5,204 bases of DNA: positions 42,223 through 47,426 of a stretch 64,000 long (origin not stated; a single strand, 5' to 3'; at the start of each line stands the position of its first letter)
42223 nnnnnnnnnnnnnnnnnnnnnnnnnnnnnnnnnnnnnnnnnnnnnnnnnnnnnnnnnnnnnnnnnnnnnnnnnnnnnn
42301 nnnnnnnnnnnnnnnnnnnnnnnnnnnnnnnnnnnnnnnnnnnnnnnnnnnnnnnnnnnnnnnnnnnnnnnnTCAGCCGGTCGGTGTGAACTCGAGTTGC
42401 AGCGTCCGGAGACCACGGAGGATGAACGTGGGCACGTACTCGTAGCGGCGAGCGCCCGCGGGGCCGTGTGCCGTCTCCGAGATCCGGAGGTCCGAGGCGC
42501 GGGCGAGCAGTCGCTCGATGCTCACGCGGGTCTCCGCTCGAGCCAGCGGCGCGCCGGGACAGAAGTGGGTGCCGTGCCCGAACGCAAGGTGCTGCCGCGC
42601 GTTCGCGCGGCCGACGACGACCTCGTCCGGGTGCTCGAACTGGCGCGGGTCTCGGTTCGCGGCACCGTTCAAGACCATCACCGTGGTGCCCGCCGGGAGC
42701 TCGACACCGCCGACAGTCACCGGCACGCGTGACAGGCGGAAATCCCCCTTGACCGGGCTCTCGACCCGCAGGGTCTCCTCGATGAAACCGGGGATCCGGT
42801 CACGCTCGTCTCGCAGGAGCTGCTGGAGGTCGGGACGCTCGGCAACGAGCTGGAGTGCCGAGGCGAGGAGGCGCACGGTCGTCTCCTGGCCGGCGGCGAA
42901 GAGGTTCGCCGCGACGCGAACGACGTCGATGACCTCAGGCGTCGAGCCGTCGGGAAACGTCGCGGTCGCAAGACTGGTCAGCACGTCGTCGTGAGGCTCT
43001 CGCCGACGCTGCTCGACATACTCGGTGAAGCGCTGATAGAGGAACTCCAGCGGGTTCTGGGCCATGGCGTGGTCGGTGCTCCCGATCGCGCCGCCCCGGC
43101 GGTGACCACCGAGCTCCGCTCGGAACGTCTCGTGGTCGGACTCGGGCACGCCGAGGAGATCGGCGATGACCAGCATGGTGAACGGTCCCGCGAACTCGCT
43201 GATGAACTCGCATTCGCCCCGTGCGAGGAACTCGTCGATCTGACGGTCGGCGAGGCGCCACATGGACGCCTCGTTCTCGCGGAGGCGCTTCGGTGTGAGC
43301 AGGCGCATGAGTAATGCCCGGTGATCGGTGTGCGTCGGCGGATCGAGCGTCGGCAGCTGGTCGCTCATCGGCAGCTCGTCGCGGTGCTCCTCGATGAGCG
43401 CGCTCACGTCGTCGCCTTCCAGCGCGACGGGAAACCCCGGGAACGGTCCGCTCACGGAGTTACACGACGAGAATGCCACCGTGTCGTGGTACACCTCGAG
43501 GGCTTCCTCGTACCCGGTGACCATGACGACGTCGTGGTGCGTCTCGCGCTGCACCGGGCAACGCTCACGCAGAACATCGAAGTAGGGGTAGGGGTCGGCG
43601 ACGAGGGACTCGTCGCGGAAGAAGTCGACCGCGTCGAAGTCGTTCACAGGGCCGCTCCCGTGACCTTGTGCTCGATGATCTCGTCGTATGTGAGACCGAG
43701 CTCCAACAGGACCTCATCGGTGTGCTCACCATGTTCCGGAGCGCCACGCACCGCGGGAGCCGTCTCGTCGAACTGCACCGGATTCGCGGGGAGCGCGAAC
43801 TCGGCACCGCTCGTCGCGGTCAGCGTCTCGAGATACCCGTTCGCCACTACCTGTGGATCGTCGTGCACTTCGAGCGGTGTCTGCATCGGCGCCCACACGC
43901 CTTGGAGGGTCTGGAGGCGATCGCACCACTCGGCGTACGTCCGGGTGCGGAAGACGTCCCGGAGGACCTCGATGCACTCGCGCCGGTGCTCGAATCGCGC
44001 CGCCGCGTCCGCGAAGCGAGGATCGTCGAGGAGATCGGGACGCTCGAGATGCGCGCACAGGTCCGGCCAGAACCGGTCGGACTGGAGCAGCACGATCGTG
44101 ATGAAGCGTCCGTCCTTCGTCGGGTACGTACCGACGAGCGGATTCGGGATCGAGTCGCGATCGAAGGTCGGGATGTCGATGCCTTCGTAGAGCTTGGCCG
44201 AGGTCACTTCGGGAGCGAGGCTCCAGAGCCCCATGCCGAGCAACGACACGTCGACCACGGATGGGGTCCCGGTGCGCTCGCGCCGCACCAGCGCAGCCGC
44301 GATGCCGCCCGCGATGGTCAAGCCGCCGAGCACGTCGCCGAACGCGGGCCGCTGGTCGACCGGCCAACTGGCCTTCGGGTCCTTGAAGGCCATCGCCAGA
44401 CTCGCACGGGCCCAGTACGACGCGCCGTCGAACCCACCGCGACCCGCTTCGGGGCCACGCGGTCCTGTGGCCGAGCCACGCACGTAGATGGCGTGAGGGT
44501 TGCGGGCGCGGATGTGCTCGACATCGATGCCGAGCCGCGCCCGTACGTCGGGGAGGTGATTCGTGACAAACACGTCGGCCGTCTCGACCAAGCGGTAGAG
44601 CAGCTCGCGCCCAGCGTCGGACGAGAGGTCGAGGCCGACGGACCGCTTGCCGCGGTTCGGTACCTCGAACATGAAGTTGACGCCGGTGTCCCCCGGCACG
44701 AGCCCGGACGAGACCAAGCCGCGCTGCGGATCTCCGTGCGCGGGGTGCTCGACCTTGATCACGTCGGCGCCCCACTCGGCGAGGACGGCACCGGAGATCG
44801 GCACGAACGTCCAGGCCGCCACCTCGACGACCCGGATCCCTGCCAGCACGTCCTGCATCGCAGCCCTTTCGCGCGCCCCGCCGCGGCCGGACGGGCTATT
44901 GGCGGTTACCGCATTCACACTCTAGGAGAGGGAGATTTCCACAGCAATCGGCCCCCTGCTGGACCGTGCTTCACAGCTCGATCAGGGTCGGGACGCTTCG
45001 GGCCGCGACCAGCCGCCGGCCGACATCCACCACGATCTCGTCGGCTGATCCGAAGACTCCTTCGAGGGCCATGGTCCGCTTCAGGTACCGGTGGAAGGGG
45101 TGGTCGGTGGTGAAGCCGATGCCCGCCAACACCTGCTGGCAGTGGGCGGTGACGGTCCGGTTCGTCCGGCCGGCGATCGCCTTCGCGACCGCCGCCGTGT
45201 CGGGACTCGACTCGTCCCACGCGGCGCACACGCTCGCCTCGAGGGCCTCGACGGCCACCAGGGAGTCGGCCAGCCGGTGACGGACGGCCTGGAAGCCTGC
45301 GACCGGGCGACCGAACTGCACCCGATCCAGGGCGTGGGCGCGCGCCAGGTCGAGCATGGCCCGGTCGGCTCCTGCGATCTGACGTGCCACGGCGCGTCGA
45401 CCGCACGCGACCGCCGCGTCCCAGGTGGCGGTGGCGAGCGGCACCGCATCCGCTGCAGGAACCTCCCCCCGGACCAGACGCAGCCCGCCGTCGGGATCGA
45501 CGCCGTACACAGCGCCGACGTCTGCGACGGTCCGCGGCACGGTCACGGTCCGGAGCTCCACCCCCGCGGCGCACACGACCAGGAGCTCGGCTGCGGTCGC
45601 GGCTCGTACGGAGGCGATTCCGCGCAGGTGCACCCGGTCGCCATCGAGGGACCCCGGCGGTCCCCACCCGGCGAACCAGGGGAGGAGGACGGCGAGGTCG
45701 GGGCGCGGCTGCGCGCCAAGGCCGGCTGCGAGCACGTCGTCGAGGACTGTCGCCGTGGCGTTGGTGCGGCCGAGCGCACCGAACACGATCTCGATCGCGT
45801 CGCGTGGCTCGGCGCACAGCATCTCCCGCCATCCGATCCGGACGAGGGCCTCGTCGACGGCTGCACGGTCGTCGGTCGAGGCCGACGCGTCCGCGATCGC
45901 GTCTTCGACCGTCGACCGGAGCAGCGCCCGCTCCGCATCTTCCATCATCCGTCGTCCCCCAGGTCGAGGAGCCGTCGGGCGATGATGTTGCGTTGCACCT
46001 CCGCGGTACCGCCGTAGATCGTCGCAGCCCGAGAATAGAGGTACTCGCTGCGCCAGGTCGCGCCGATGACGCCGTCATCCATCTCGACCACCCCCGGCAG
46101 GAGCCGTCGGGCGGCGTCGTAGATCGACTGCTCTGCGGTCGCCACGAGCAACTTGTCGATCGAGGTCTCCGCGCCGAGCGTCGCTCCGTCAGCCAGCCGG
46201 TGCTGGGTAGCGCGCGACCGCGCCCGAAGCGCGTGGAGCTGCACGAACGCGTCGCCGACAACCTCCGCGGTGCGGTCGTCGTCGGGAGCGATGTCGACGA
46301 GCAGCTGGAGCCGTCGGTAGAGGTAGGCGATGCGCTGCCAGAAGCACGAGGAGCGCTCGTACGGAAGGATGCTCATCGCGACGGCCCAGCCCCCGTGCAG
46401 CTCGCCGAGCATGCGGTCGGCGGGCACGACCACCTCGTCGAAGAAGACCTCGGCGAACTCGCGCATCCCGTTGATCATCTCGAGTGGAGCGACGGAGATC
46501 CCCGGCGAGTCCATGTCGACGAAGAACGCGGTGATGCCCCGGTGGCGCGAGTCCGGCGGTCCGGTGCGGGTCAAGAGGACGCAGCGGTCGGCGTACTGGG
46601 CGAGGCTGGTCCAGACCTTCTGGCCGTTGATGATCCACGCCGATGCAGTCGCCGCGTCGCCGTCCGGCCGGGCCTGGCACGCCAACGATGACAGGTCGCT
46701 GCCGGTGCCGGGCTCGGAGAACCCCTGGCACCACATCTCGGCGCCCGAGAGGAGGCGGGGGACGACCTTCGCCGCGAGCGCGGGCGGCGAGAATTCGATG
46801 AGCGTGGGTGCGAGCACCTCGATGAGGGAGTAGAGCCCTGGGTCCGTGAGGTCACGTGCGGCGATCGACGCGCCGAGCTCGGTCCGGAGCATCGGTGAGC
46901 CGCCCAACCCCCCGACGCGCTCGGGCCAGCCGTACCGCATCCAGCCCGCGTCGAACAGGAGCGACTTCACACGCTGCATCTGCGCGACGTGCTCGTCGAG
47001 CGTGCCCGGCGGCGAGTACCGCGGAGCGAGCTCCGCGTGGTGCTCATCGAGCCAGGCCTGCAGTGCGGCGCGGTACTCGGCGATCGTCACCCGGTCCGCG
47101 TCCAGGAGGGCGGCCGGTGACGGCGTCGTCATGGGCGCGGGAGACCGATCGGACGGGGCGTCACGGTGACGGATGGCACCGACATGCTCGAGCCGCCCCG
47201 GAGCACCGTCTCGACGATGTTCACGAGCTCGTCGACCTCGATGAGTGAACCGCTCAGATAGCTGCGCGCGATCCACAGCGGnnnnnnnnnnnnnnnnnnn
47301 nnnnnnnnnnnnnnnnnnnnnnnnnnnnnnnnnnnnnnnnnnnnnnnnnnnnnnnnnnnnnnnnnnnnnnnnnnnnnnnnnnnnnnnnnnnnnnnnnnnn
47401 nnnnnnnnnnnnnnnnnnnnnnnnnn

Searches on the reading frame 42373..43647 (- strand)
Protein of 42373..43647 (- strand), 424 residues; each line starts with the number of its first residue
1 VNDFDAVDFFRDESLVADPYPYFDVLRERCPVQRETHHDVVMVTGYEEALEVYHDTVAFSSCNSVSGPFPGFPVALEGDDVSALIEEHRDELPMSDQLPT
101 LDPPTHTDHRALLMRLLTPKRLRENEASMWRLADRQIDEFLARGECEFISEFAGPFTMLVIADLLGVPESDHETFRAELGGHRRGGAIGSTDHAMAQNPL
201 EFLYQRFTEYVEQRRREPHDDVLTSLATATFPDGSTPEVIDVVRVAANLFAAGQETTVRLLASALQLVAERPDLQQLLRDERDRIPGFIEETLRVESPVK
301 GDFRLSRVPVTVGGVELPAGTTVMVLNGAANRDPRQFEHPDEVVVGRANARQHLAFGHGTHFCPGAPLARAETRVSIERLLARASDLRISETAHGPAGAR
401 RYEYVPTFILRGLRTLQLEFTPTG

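Call 7: search_protein_families(library=pfam, proteins=[window:42373-43647:-])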
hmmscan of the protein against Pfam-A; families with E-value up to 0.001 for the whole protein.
window:42373-43647:- (424 aa): 1 family
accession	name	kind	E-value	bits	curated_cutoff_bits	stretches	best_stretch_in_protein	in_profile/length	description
PF00067.27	p450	-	2.2e-22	79.9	22.8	1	197-383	214-431/462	Cytochrome P450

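Call 12: find_encoding_contigs(protein=window:42373-43647:-, flank=10000, max_places=10)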
Protein window:42373-43647:- (424 aa): 8 contigs read that carry it; 5 places shown.
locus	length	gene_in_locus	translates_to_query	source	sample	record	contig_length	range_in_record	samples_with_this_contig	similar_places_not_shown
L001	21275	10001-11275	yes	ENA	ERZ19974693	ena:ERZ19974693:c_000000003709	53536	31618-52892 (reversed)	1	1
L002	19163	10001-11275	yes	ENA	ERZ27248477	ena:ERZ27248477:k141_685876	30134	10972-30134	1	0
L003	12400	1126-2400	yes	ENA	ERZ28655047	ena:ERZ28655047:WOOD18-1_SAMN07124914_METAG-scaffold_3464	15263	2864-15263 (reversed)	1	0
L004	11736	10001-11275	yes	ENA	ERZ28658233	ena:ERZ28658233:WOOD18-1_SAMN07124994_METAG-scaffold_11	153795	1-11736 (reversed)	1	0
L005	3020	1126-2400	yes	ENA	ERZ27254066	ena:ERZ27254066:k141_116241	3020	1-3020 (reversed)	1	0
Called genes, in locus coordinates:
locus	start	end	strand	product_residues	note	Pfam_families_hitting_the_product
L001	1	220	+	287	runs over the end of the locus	?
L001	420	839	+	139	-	PF12172:zf-ChsH2 (weak), PF01796:OB_ChsH2_C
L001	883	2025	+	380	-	PF00108:Thiolase_N (weak), PF02803:Thiolase_C (weak), PF22691:Thiolase_C_1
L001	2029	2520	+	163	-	PF00441:Acyl-CoA_dh_1, PF08028:Acyl-CoA_dh_2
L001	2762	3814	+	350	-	PF00441:Acyl-CoA_dh_1, PF08028:Acyl-CoA_dh_2 (weak)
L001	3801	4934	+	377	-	PF02771:Acyl-CoA_dh_N, PF02770:Acyl-CoA_dh_M, PF00441:Acyl-CoA_dh_1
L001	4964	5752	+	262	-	PF00378:ECH_1, PF16113:ECH_2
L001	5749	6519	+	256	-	PF00106:adh_short, PF01370:Epimerase (weak), PF08659:KR, PF13561:adh_short_C2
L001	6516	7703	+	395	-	PF02770:Acyl-CoA_dh_M, PF00441:Acyl-CoA_dh_1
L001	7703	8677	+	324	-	PF00441:Acyl-CoA_dh_1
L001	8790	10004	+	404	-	PF02515:CoA_transf_3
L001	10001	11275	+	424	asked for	PF00067:p450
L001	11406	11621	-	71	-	-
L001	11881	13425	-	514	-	PF02463:SMC_N (faint), PF13476:AAA_23 (faint), PF13555:AAA_29 (faint), PF00005:ABC_tran, PF04310:MukB (faint), PF13304:AAA_21 (faint), PF13401:AAA_22 (faint), PF00005:ABC_tran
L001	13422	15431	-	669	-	PF02653:BPD_transp_2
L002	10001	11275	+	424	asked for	PF00067:p450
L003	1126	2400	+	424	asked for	PF00067:p450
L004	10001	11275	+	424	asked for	PF00067:p450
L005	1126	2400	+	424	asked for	PF00067:p450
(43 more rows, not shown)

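Call 22: find_related_loci(query=window:42373-43647:-, collection=genome_contigs, flank=10000)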
Query window:42373-43647:- (424 aa) in genome_contigs; peptide patterns used: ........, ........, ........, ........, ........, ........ (x = any residue, [..] = any of these).
423 stretches matched a pattern; 335 encode a relative of the query (tblastn E <= 1e-3); the best 80 are kept; 80 distinct loci.
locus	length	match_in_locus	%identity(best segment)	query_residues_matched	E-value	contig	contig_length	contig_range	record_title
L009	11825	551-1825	85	1-424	0e+0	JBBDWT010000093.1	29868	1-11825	MAG: Acidimicrobiia bacterium isolate LejiaD_71_17 Lejia_D_2513_length_29868_cov_10, whole genome shotgun sequence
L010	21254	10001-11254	67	3-420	0e+0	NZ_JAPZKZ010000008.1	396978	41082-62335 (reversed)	Mycobacterium sp. RTGN6 contig00008, whole genome shotgun sequence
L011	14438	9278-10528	64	2-420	0e+0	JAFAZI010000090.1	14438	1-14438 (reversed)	MAG: Frankiaceae bacterium isolate CP_BM_RX_R9_1 BM_RX_R9_k147_3685571, whole genome shotgun sequence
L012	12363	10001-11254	69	3-422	0e+0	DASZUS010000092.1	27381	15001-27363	MAG TPA_asm: Mycobacteriales bacterium isolate SMAG_U6111 k141_265978, whole genome shotgun sequence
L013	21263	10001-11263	61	1-423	1e-175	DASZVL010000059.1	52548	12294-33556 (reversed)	MAG TPA_asm: Mycobacteriales bacterium isolate SMAG_U6130 k141_697397, whole genome shotgun sequence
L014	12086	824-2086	61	1-423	5e-175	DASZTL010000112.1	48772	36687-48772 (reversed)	MAG TPA_asm: Mycobacteriales bacterium isolate SMAG_U6075 k141_593693, whole genome shotgun sequence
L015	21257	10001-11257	60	3-423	5e-167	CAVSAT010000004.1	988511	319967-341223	MAG: uncultured Acidimicrobiaceae bacterium isolate MFD05705.bin.2.145 genome assembly, contig: contig_15831, whole geno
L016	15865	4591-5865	56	1-424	1e-154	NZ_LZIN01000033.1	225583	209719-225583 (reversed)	Mycolicibacter sinensis strain 852014-51077_SCH5608930-a contig_29, whole genome shotgun sequence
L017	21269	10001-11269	56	1-422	1e-154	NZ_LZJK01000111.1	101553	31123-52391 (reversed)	Mycolicibacter sinensis strain E1572 contig_47, whole genome shotgun sequence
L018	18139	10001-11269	57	1-422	2e-152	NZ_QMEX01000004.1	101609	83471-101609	Mycolicibacter senuensis strain GF74 contig_4_length_101609_depth_0.96x, whole genome shotgun sequence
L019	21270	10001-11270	74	1-422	4e-180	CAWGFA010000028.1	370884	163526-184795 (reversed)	MAG: uncultured Acidimicrobiia bacterium isolate MFD05841.bin.2.7 genome assembly, contig: contig_81431, whole genome sh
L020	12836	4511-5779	57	1-422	5e-152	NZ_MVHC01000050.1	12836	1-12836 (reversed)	Mycolicibacter algericus DSM 45454 Mycobacterium_algericum_DSM45454_contig50, whole genome shotgun sequence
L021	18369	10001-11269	57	1-422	2e-151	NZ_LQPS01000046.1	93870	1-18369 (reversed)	Mycolicibacter senuensis strain DSM 44999 contig_50, whole genome shotgun sequence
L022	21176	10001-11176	35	15-420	2e-67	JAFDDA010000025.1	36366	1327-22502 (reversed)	MAG: Deltaproteobacteria bacterium isolate Meg19_02_Bin_151 Meg19_02_Bin_151_scaffold_327, whole genome shotgun sequence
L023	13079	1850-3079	35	2-421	2e-64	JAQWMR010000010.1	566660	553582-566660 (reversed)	MAG: Acidimicrobiales bacterium isolate cluster2_bin.157 k141_739075, whole genome shotgun sequence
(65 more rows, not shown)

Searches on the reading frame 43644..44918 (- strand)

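Call 7: search_protein_families(library=pfam, proteins=[window:43644-44918:-])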
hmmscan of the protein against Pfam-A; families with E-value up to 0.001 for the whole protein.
window:43644-44918:- (424 aa): 1 family
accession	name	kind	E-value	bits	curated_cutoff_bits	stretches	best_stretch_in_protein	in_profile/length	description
PF02515.22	CoA_transf_3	-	7.3e-90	302.2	23.3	1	25-400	1-366/366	CoA-transferase family III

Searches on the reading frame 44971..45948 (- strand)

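Call 44: search_protein_families(library=pfam, proteins=[window:44971-45948:-], max_evalue=0.001)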
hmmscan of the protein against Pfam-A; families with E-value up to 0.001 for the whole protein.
window:44971-45948:- (325 aa): 1 family
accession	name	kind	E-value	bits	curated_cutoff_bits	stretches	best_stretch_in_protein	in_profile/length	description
PF00441.29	Acyl-CoA_dh_1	-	2.3e-18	67.2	22.4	1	182-303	13-139/150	Acyl-CoA dehydrogenase, C-terminal domain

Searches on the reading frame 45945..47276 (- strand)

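Call 44: search_protein_families(library=pfam, proteins=[window:45945-47276:-], max_evalue=0.001)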
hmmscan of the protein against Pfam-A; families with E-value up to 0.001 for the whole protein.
window:45945-47276:- (443 aa): 3 families
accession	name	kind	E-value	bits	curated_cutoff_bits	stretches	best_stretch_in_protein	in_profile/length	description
PF02770.24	Acyl-CoA_dh_M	-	5.5e-19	68.6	33.3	1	183-282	1-97/97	Acyl-CoA dehydrogenase, middle domain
PF00441.29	Acyl-CoA_dh_1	-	2.9e-13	50.7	22.4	1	295-437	2-150/150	Acyl-CoA dehydrogenase, C-terminal domain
PF02771.21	Acyl-CoA_dh_N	-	0.00027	21.7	22.9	1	69-178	8-112/113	Acyl-CoA dehydrogenase, N-terminal domain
